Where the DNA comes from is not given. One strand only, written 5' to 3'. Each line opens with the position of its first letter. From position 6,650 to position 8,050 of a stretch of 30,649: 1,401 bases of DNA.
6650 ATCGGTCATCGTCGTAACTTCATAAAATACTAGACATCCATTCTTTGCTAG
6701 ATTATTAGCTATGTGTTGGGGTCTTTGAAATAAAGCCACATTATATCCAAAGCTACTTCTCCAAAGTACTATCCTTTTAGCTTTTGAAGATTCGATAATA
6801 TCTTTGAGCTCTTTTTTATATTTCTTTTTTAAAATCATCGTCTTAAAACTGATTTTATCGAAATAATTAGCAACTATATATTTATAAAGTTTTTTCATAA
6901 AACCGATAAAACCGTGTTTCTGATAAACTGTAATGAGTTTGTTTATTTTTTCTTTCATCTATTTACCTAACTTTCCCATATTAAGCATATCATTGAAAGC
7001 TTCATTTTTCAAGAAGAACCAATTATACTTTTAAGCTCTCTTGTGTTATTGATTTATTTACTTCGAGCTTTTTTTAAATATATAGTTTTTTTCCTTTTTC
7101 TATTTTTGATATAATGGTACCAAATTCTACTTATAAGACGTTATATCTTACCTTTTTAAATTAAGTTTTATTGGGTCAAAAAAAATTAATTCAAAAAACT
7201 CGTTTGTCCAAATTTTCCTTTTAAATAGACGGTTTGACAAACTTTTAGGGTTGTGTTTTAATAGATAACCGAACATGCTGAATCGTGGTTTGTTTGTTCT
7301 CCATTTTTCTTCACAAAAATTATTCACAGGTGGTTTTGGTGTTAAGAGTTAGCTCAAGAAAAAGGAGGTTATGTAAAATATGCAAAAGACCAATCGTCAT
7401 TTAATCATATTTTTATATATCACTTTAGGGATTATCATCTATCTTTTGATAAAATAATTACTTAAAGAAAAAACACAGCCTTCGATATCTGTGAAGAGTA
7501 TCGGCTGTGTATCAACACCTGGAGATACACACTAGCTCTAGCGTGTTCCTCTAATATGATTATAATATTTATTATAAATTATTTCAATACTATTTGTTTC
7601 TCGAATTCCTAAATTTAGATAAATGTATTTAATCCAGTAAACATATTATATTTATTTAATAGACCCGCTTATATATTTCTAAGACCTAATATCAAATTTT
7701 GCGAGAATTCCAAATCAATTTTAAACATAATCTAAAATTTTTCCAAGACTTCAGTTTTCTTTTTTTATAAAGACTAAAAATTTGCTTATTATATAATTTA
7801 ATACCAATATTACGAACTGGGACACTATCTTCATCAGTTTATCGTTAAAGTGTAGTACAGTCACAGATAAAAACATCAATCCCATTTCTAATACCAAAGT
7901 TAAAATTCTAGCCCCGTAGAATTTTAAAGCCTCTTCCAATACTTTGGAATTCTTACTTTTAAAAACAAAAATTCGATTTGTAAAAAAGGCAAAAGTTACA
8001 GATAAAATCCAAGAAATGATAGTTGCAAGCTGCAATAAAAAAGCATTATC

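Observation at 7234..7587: Unannotated candidate type I toxin-antitoxin locus inside the glycan gene cluster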

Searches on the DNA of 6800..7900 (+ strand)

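Call 3: search_rna_families(source=window, start=6800, end=7900, threshold=evalue, max_evalue=10, show_alignments=3)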
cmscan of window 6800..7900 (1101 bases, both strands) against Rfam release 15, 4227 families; matches with E-value up to 10: 2.
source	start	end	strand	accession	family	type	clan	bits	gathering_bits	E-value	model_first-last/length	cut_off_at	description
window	7148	7208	-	RF01987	ZEB2_AS1_4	Gene; lncRNA;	-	22.7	50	9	1-78/78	no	ZEB2 antisense RNA 1 conserved region 4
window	7463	7518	-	RF02308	TtnuCD34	Gene; snRNA; snoRNA; CD-box;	-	15.3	80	7.7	1-64/64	no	Tetrahymena snoRNA TtnuCD34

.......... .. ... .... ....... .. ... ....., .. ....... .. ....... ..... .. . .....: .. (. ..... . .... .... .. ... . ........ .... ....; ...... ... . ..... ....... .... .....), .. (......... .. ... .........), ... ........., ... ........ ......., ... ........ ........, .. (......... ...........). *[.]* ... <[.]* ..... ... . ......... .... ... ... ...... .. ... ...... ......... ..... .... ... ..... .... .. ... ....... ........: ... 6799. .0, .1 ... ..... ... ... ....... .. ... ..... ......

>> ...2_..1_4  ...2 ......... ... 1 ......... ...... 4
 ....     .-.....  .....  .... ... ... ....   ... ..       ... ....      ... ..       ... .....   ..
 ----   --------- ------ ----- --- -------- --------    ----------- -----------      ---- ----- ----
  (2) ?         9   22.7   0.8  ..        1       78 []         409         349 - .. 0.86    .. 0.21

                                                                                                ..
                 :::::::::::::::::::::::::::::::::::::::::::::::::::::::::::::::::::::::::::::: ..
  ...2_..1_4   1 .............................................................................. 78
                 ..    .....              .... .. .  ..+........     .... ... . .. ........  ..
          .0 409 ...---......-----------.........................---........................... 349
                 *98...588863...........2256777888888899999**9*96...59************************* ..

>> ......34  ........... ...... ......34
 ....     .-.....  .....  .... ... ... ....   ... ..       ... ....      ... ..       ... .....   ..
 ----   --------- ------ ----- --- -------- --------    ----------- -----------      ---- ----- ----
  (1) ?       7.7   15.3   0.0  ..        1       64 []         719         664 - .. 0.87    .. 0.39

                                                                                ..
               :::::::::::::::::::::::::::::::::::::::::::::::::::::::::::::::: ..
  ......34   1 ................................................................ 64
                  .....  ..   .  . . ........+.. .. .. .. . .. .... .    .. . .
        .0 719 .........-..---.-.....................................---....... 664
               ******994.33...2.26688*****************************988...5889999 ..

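Call 70: search_dna_similar(query=window:7213-7598:+, collection=plasmids, mode=distant, max_evalue=0.001, max_rows=10)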
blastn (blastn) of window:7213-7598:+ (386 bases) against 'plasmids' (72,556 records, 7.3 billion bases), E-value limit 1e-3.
No match.

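Call 71: search_dna_similar(query=window:7213-7598:+, collection=phages, mode=distant, max_evalue=0.001, max_rows=10)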
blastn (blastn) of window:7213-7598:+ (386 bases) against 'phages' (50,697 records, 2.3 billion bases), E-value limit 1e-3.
No match.
